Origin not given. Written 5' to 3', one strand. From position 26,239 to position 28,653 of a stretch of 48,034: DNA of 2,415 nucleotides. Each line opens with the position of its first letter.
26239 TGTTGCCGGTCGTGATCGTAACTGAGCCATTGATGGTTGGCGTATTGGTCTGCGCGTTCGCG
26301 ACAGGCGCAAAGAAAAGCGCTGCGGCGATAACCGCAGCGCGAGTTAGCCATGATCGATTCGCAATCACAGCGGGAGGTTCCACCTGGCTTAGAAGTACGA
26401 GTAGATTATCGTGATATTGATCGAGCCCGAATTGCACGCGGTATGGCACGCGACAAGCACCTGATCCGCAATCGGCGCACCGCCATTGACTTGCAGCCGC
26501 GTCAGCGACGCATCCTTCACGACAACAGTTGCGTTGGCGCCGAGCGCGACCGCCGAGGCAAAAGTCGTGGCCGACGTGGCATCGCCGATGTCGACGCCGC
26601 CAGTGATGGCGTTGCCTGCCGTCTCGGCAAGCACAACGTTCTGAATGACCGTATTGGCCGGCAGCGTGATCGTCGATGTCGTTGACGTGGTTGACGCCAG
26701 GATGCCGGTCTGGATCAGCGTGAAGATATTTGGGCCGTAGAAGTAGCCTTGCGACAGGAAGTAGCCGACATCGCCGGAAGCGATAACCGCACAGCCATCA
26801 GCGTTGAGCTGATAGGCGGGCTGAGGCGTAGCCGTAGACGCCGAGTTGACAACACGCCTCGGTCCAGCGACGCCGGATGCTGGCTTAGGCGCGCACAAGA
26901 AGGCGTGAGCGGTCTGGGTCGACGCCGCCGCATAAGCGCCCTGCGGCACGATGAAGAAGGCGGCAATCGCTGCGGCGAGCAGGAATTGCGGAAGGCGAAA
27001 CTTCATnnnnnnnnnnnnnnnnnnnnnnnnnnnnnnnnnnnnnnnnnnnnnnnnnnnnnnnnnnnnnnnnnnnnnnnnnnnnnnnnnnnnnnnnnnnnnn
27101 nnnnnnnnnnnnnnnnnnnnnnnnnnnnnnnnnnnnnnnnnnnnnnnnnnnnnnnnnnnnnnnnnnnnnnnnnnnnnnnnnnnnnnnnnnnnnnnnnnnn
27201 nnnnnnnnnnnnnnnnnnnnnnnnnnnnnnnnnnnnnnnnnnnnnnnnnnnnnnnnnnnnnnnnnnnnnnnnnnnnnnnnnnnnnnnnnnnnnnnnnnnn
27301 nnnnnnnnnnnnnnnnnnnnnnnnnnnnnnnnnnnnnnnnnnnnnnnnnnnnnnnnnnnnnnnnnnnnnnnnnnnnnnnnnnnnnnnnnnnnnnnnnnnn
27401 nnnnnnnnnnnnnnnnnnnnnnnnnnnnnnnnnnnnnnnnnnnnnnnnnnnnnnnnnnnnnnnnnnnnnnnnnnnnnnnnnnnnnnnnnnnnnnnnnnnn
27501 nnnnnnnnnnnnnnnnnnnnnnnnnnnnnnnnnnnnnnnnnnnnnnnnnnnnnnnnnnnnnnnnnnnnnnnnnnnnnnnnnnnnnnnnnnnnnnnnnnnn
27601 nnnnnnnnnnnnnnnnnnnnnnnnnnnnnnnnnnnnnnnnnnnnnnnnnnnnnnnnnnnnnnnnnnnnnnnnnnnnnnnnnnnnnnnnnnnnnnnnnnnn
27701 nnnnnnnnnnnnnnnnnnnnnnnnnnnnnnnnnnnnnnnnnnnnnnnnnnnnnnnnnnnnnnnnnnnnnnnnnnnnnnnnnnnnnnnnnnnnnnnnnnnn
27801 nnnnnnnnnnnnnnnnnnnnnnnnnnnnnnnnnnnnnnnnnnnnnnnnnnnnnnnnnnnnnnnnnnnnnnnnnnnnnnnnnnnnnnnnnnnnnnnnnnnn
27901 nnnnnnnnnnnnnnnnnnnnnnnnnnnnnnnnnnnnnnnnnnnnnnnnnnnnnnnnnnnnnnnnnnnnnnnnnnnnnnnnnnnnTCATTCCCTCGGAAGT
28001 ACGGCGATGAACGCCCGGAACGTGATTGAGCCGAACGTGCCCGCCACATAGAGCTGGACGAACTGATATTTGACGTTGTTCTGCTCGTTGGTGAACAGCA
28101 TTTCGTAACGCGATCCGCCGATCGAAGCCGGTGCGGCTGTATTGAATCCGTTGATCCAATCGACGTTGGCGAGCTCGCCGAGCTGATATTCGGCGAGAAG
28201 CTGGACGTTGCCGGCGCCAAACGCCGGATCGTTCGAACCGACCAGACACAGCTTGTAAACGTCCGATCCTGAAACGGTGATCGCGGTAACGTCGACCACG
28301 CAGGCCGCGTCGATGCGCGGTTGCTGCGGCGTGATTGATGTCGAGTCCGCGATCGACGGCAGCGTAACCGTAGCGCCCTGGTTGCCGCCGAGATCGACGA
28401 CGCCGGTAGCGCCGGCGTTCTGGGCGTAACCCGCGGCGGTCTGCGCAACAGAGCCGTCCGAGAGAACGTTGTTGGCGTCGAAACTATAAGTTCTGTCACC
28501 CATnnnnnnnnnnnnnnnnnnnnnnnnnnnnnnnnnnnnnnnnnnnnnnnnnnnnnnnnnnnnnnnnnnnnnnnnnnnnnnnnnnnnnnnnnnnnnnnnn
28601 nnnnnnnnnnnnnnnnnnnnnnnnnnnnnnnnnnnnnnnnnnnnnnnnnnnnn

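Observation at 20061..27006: Eight-gene block of exported (Sec/Tat/lipobox-type) proteins wedged between head and tail genes of a T7-type virion operon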

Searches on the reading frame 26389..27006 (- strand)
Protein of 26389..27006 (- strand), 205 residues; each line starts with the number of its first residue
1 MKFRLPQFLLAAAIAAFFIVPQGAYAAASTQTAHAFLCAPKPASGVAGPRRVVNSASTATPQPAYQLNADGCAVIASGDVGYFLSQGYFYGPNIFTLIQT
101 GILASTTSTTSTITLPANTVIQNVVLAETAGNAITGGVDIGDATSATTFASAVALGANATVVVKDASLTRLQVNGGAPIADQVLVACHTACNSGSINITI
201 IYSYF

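Call 4: search_protein_families(library=pfam, proteins=[window:26389-27006:-], max_evalue=0.1)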
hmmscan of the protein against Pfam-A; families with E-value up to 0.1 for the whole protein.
window:26389-27006:- (205 aa): 0 families

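Call 5: search_protein_families(library=phrogs, proteins=[window:26389-27006:-], max_evalue=0.1)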
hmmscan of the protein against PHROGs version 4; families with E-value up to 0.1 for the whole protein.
window:26389-27006:- (205 aa): 0 families

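Call 19: search_protein_families(library=ncbifam, proteins=[window:26389-27006:-], max_evalue=1)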
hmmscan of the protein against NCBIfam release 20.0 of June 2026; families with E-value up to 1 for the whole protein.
window:26389-27006:- (205 aa): 0 families

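Call 31: search_dna_similar(query=window:26389-27006:-, collection=phages, mode=protein, max_evalue=0.01, max_rows=15)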
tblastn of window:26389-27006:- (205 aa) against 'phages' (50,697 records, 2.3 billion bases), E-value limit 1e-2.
No match.

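Call 34: find_homologous_proteins(query=window:26389-27006:-, max_evalue=0.001)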
Query window:26389-27006:- (205 aa): 114 proteins with E <= 0.001 among 2866 candidates.
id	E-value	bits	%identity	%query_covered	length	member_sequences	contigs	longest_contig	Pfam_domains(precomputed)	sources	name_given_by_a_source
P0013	7.9e-123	425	100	100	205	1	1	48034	-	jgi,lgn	jgi:hypothetical protein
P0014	1.7e-89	316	84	86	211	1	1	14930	-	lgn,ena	-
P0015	8.8e-85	301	75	90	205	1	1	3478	-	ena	-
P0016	1.1e-83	297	71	100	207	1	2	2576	-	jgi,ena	jgi:hypothetical protein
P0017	1.5e-83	297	74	90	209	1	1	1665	-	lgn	-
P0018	4.3e-83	295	73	83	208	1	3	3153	-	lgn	-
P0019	4.1e-81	289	76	90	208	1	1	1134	-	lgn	-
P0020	6.3e-80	285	75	86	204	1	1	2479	-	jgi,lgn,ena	-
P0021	7.7e-80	285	73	83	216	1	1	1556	-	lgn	-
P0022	8.0e-80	285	74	83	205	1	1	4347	-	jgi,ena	jgi:hypothetical protein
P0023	1.6e-79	284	72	90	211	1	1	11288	-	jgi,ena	-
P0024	3.2e-79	283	73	90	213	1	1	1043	-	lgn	-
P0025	2.0e-78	280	66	100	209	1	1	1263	-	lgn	-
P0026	4.2e-78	279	74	89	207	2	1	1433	-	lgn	-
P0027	5.8e-78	279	68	96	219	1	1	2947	-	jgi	jgi:hypothetical protein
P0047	3.1e-70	254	71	89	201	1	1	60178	-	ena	-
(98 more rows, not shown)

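Call 41: predict_structure(alignment_id=A2)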
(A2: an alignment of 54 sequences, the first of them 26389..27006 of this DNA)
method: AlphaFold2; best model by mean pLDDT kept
length: 205 residues; sequences in the alignment: 54
mean_pLDDT: 81.9   pTM: 0.69
mean pLDDT of the five models: 81.9, 80.7, 80.5, 79.6, 77.6
residues with pLDDT >= 90: 79; 70-90: 86; 50-70: 26; < 50: 14
segments of 3 or more residues with pLDDT < 50: 24-30, 167-169
pLDDT, mean of each block of 10 residues (from residue 1): 66 75 47 82 86 94 93 91 94 91 71 84 92 90 86 92 67 59 87 88 85
secondary structure, 60 per line:
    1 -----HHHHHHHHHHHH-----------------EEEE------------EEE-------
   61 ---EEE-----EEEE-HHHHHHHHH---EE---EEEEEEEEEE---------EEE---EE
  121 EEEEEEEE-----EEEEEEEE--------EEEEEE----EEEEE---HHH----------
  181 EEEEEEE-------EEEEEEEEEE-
elements in order: H6-17 E35-38 E51-53 E64-66 E72-75 H77-85 E94-103 E113-115 E119-128 E134-141 E150-155 E160-164 E181-187 E195-204

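Call 44: fold_search(model_id=the predicted structure, library=pdb)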
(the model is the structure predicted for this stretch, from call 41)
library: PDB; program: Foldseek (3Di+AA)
matches with E <= 10: 1125; with E <= 0.001: 0
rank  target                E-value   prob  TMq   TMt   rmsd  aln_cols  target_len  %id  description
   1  7eel_H                1.3e-03  1.00  0.29  0.39   7.8       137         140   20  Cyanophage Pam1 capsid asymmetric unit (released 2021-10-20)
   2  8gtc_S                2.8e-03  1.00  0.43  0.42  12.0       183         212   17  Cryo-EM model of the marine siphophage vB_DshS-R4C baseplate-tail complex (released 2023-07-12)
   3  8h89_J                4.5e-03  1.00  0.36  0.46   5.6       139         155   14  Capsid of Ralstonia phage GP4 (released 2022-11-16)
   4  8gtc_T                8.1e-03  1.00  0.41  0.40  10.2       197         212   17  Cryo-EM model of the marine siphophage vB_DshS-R4C baseplate-tail complex (released 2023-07-12)
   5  3x0t_A                8.5e-03  0.98  0.28  0.43   6.7       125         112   10  Crystal structure of PirA (released 2015-08-26)
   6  1df0_A                1.4e-02  0.66  0.27  0.11  13.4       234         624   10  Crystal structure of M-Calpain (released 2000-06-21)
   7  7dn2_1                1.8e-02  1.00  0.35  0.54   9.3       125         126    8  Acidic stable capsid structure of Helicobacter pylori bacteriophage KHP30 (released 2021-10-27)
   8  3df0_A                2.1e-02  0.54  0.26  0.10  15.7       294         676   10  Calcium-dependent complex between m-calpain and calpastatin (released 2008-11-11)
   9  6ov3_B                2.2e-02  0.63  0.20  0.28   8.0       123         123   10  Crystal structure of human claudin-9 in complex with Clostridium perfringens entertoxin C-terminal domain in open form (released 2019-09-04)
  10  1qxp_A                2.6e-02  0.63  0.28  0.10  12.7       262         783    8  Crystal Structure of a mu-like calpain (released 2004-02-03)
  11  4y6t_A                2.9e-02  0.93  0.28  0.37   7.7       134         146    9  Structure of Tobacco streak virus coat protein dimer at 2.4 Angstroms resolution (released 2016-01-20)
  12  8pdz_A                2.9e-02  0.66  0.20  0.32   9.0       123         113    9  Recombinant Ena3A L-Type endospore appendages (released 2023-11-08)
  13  3bow_A                2.9e-02  0.51  0.26  0.10  15.2       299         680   10  Structure of M-calpain in complex with Calpastatin (released 2008-11-25)
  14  9qj4_B                3.2e-02  0.33  0.22  0.15  17.4       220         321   10  Structure of the Complement classical and lectin pathway proconvertase, C4b2 (released 2025-12-24)
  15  4y6t_E                3.4e-02  0.92  0.29  0.37   7.4       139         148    8  Structure of Tobacco streak virus coat protein dimer at 2.4 Angstroms resolution (released 2016-01-20)
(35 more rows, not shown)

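Call 47: fold_search(model_id=the predicted structure, library=viral)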
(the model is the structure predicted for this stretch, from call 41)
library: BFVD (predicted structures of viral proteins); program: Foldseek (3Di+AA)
matches with E <= 10: 1571; with E <= 0.001: 23
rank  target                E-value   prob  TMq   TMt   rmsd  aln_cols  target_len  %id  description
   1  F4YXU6                7.1e-07  1.00  0.39  0.24   9.3       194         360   18  Ribonuclease III [Roseobacter phage RDJL Phi 1]
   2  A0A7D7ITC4            2.2e-05  1.00  0.37  0.51   4.5       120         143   26  (no name in the UniProt tables at hand)
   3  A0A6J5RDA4            1.1e-04  1.00  0.37  0.46   6.2       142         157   16  Uncharacterized protein [uncultured Caudovirales phage]
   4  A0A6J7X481            1.4e-04  1.00  0.35  0.46   5.2       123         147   15  Uncharacterized protein [uncultured Caudovirales phage]
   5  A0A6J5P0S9            1.8e-04  1.00  0.42  0.52   4.0       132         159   26  Uncharacterized protein [uncultured Caudovirales phage]
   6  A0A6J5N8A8            1.9e-04  1.00  0.37  0.12  10.0       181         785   18  Uncharacterized protein [uncultured Caudovirales phage]
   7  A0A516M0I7            2.2e-04  1.00  0.35  0.25  11.6       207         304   13  (no name in the UniProt tables at hand)
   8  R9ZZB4                2.5e-04  1.00  0.38  0.09   4.0       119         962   16  Structural protein [Cellulophaga phage phi17:2]
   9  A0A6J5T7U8            2.5e-04  1.00  0.36  0.53   5.2       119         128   22  Uncharacterized protein [uncultured Caudovirales phage]
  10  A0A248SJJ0            3.3e-04  1.00  0.41  0.25   8.1       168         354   14  (no name in the UniProt tables at hand)
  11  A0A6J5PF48            3.5e-04  1.00  0.40  0.51   4.2       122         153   17  Uncharacterized protein [uncultured Caudovirales phage]
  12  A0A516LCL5            3.9e-04  1.00  0.34  0.45   7.3       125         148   15  (no name in the UniProt tables at hand)
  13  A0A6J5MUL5            4.3e-04  0.99  0.25  0.28  10.5       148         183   18  Uncharacterized protein [uncultured Caudovirales phage]
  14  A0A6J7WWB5            5.3e-04  1.00  0.41  0.50   5.3       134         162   19  Uncharacterized protein [uncultured Caudovirales phage]
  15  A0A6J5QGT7            5.6e-04  1.00  0.37  0.51   5.7       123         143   16  Uncharacterized protein [uncultured Caudovirales phage]
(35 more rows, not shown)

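Call 96: find_encoding_contigs(protein=P0047, flank=10000, max_places=1)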
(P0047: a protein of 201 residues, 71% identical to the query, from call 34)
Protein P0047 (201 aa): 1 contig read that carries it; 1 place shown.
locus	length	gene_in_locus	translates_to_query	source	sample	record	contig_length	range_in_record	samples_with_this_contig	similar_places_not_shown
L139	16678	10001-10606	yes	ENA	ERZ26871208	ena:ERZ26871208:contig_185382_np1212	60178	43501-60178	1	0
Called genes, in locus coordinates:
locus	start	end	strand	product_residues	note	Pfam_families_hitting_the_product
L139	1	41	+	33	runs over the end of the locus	-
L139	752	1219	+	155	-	-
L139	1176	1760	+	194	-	PF08281:Sigma70_r4_2 (weak)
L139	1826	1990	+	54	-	-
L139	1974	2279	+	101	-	-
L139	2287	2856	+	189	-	-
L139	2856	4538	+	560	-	-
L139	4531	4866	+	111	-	-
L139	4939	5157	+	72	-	-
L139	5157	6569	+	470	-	PF12236:Head-tail_con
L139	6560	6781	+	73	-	-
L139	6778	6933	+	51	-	-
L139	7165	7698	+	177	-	PF05396:Phage_T7_Capsid (weak)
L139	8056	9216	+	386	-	PF20911:GP7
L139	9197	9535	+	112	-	-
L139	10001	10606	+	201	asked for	-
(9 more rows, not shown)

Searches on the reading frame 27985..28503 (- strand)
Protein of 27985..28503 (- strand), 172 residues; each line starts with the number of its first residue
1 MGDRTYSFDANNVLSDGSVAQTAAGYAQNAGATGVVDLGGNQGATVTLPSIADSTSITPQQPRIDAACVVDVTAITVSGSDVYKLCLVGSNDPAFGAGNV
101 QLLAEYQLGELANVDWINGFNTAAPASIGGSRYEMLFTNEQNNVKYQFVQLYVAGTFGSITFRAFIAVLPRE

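Call 6: search_protein_families(library=phrogs, proteins=[window:27985-28503:-], max_evalue=0.01)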
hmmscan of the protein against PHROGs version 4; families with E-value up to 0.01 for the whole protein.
window:27985-28503:- (172 aa): 0 families

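Call 50: search_protein_families(library=pfam, proteins=[window:27985-28503:-], max_evalue=0.05)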
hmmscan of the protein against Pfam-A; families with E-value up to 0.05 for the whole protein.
window:27985-28503:- (172 aa): 0 families

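Call 94: search_solved_structures(query=A7, max_evalue=1)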
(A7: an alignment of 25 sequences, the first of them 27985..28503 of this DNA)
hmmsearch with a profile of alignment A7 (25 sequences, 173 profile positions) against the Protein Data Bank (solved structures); distinct sequences matched with E-value up to 1: 0.
